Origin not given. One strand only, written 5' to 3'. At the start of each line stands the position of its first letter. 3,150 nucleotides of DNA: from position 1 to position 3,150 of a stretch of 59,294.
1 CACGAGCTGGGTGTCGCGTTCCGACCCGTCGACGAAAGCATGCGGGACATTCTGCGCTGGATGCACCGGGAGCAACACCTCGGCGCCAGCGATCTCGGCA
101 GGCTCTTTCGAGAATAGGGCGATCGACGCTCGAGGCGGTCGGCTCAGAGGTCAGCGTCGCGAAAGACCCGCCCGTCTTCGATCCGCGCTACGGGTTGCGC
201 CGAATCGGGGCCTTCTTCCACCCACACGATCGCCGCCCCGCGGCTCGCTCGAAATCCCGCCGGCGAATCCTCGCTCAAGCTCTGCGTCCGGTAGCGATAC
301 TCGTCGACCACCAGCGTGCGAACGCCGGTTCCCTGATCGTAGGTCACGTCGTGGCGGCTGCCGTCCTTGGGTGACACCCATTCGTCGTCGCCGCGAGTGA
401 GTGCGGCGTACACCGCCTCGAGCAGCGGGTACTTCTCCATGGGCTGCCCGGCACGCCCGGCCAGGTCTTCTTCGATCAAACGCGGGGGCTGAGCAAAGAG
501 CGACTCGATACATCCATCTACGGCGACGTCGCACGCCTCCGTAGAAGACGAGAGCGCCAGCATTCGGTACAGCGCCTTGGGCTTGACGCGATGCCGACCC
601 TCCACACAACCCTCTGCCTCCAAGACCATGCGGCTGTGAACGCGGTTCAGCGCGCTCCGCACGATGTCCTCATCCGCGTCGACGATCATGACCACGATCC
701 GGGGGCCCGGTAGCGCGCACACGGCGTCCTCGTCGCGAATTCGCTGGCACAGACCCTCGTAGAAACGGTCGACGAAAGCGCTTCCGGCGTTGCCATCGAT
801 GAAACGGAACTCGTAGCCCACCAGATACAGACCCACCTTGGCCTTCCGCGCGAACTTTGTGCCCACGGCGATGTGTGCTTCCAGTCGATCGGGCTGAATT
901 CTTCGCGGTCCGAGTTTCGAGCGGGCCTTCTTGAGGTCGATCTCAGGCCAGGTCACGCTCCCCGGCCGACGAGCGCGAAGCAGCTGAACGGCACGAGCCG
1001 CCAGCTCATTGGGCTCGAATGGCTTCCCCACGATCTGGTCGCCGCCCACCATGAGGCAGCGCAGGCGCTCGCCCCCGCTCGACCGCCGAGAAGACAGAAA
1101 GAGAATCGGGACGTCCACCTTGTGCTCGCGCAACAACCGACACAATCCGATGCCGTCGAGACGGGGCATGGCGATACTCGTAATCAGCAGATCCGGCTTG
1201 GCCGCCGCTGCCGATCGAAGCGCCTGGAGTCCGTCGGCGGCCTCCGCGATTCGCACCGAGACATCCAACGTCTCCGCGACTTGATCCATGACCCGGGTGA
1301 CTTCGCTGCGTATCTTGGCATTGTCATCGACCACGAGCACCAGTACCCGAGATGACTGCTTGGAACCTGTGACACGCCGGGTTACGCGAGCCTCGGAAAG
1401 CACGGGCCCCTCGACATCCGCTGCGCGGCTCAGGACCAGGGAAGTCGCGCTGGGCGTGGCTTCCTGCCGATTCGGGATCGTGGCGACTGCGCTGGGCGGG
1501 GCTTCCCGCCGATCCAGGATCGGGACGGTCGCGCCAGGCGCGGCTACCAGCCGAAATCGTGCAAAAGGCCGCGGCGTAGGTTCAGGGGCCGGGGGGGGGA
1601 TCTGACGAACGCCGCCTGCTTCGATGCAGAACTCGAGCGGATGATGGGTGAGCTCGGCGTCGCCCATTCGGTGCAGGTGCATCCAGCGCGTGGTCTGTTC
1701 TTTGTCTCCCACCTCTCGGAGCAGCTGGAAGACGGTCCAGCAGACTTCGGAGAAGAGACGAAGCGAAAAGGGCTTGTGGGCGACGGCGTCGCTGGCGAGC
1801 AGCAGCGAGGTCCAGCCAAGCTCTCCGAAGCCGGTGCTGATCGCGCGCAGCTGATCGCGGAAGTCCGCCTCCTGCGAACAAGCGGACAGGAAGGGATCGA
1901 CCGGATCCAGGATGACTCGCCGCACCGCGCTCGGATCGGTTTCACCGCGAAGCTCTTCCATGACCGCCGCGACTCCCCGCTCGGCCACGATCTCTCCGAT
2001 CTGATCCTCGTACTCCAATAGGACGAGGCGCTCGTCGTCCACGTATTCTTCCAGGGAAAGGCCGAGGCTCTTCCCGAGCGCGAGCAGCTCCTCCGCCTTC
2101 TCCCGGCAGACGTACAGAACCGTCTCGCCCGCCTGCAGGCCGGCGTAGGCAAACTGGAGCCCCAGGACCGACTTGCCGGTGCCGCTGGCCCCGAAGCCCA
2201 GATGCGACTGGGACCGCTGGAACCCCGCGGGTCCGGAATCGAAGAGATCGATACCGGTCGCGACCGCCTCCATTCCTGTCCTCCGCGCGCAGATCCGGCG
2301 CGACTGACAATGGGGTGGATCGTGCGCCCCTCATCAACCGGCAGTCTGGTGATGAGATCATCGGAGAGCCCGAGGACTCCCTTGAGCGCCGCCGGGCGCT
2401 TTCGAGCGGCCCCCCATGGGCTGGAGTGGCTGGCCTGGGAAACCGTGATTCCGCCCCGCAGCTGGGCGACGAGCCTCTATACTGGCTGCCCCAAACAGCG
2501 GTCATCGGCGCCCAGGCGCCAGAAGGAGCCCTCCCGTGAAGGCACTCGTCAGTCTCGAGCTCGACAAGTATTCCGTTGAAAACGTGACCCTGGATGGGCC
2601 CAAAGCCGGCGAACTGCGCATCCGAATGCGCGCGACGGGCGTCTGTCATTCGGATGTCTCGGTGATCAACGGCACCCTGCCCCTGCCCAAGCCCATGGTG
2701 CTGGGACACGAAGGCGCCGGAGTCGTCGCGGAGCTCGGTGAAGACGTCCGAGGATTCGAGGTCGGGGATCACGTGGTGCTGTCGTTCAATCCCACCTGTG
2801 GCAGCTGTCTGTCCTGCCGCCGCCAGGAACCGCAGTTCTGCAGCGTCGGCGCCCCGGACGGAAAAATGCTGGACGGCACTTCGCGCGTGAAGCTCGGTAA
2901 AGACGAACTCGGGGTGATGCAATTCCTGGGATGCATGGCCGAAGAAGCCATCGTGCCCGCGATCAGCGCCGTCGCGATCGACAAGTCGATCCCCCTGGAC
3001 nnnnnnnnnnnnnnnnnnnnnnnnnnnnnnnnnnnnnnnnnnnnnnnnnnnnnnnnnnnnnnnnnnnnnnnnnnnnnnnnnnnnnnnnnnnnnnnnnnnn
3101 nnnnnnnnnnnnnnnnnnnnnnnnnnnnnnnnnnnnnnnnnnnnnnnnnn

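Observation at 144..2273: KaiC/RecA-type ATPase fused to a pseudo-receiver (acceptor Asp replaced by Ser) and an unassigned ~270-aa tail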

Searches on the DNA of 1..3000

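Call 52: search_rna_families(source=window, start=1, end=3000, threshold=evalue, max_evalue=1)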
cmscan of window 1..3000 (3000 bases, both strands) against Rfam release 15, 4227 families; matches with E-value up to 1: 1.
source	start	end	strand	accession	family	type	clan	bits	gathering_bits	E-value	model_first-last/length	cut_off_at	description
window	206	285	+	RF03086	chrB-b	Cis-reg;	-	23.5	36.5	0.053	1-49/49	no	chrB-b RNA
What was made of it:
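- Tried and rejected: RNA element near the gene: only a sub-threshold chrB-b hit, inside the CDS on the opposite strand, probably chance (call 52).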

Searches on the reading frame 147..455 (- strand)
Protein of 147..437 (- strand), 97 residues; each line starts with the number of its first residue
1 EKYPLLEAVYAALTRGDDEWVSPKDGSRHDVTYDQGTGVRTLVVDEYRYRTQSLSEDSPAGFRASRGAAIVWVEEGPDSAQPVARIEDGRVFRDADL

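Call 29: search_protein_families(library=phrogs, proteins=[window:147-437:-], max_evalue=0.01)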
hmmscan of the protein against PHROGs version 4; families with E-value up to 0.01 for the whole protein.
seq(97 aa): 0 families

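Call 42: predict_structure(alignment_id=A3)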
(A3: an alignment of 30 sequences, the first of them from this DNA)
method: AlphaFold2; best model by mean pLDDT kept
length: 103 residues; sequences in the alignment: 30
mean_pLDDT: 92.8   pTM: 0.85
mean pLDDT of the five models: 92.8, 92.7, 92.3, 90.2, 89.4
residues with pLDDT >= 90: 84; 70-90: 14; 50-70: 5; < 50: 0
segments of 3 or more residues with pLDDT < 50: none
pLDDT, mean of each block of 10 residues (from residue 1): 83 97 97 97 97 96 96 97 87 91 58
secondary structure, 60 per line:
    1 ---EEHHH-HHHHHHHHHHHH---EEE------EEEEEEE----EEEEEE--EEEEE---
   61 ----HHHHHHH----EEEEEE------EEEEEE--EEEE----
elements in order: H10-21 E25-27 E34-40 E45-50 E53-57 H65-71 E76-81 E88-93 E96-99
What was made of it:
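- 147..452 (-): C-terminal ~100-aa alpha+beta domain (residues 608-709). It is undescribed and is the most conserved part of the protein, with 24.5% of columns invariant. AlphaFold model pLDDT 92.8, pTM 0.85 (call 42).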

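Call 45: fold_search(model_id=the predicted structure, library=pdb)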
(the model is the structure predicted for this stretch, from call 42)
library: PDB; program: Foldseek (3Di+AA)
matches with E <= 10: 364; with E <= 0.001: 0
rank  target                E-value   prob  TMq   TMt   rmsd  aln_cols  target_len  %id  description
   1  7zu3                  5.7e-01  0.21  0.29  0.25  10.6        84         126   14  Crystal Structure of Human Parechovirus 1 2A protein lacking the C-terminal oligomerisation helix (released 2023-05-24)
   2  7zu4_A                1.0e+00  0.21  0.28  0.24   7.1        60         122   17  Crystal Structure of Human Parechovirus 1 2A protein lacking the C-terminal oligomerisation helix (released 2023-05-24)
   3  7fyw_A                1.0e+00  0.14  0.25  0.20   6.4        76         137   14  Crystal Structure of apo mouse FABP5, twinned in P21 with beta=90deg (released 2023-06-14)
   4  3s9j                  1.0e+00  0.07  0.20  0.07  15.2        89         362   13  Crystal structure of a member of duf4221 family (BVU_1028) from Bacteroides vulgatus atcc 8482 at 1.75 A resolution (released 2011-06-22)
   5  6e51                  1.2e+00  0.16  0.30  0.24   5.5        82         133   12  Crystal structure of the apo domain-swapped dimer Q108K:K40L:T51W mutant of human cellular retinol binding protein II (released 2019-10-16)
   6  4azm_B                1.2e+00  0.15  0.29  0.25   5.6        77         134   13  Human epidermal fatty acid-binding protein (FABP5) in complex with the inhibitor BMS-309413 (released 2013-08-07)
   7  3imo_D                1.3e+00  0.13  0.33  0.31   9.2       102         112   11  Structure from the mobile metagenome of Vibrio cholerae. Integron cassette protein VCH_CASS14 (released 2009-08-25)
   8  9etg_B                1.4e+00  0.20  0.33  0.28   5.3        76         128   12  Crystal structure of recombinant chicken liver Bile Acid Binding Protein (cL-BABP) in complex with CA-M11 (released 2024-10-09)
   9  6xu9                  1.4e+00  0.13  0.27  0.23   6.0        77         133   13  Human myelin protein P2 mutant K3N (released 2020-04-08)
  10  4azm_A                1.4e+00  0.13  0.28  0.23   6.2        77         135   13  Human epidermal fatty acid-binding protein (FABP5) in complex with the inhibitor BMS-309413 (released 2013-08-07)
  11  6iqk_I                1.6e+00  0.20  0.34  0.28   6.2        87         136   10  crystal structure of Arabidopsis thaliana Profilin 3 (released 2019-11-06)
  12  4k61_A                1.6e+00  0.11  0.32  0.26  12.1       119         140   12  Crystal structure of a DUF2874 family protein (BACUNI_01296) from Bacteroides uniformis ATCC 8492 at 1.70 A resolution (released 2013-05-01)
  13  7o0j                  1.8e+00  0.20  0.34  0.29   5.2        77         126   12  High resolution structure of recombinant chichen liver Bile Acid Binding Protein (cL-BABP) (released 2021-05-12)
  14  3elz_B                1.8e+00  0.16  0.32  0.26   5.8        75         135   16  Crystal structure of Zebrafish Ileal Bile Acid-Bindin Protein complexed with cholic acid (crystal form A). (released 2009-01-13)
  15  5n4p                  1.8e+00  0.11  0.27  0.23   6.0        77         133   13  Human myelin P2, mutant I52T (released 2017-08-09)
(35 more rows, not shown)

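Call 50: fold_search(model_id=the predicted structure, library=viral)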
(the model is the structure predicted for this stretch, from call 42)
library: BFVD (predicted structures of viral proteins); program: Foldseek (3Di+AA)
matches with E <= 10: 655; with E <= 0.001: 0
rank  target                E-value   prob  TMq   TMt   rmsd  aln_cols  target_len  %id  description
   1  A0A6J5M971            2.0e-02  1.00  0.63  0.46   4.3       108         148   15  Uncharacterized protein [uncultured Caudovirales phage]
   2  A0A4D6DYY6            1.3e-01  0.47  0.24  0.39   8.8        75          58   12  Uncharacterized protein [Salmonella phage Akira]
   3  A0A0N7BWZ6            1.7e-01  0.54  0.32  0.18   9.2        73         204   11  (no name in the UniProt tables at hand)
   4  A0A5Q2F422            1.8e-01  0.91  0.37  0.32   4.8        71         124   10  Uncharacterized protein [Gordonia phage Sixama]
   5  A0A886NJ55            2.4e-01  0.30  0.34  0.22  12.6       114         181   12  (no name in the UniProt tables at hand)
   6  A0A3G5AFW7            3.3e-01  0.89  0.34  0.36   4.5        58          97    9  Uncharacterized protein (Fragment) [Solivirus sp.]
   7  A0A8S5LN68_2          3.5e-01  0.89  0.37  0.05   3.8        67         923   13  Tail protein [Siphoviridae sp. ctsf32]
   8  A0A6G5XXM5            4.2e-01  0.63  0.40  0.33   7.6        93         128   10  (no name in the UniProt tables at hand)
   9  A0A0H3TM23            5.3e-01  0.54  0.39  0.27   4.8        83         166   10  (no name in the UniProt tables at hand)
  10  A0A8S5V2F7            5.6e-01  0.30  0.32  0.33   6.3        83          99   14  Uncharacterized protein [Myoviridae sp. ctJ2i1]
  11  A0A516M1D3            5.6e-01  0.15  0.28  0.18  10.5        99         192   13  (no name in the UniProt tables at hand)
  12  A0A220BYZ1            5.9e-01  0.51  0.38  0.42   7.1        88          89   10  (no name in the UniProt tables at hand)
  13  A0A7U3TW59            5.9e-01  0.38  0.36  0.27  16.1        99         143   12  (no name in the UniProt tables at hand)
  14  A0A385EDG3            6.2e-01  0.28  0.31  0.23   9.3        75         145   16  Uncharacterized protein [Caulobacter phage CcrPW]
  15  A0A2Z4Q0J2            6.2e-01  0.13  0.21  0.13  11.8        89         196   15  Uncharacterized protein [Mycobacterium phage Erk16]
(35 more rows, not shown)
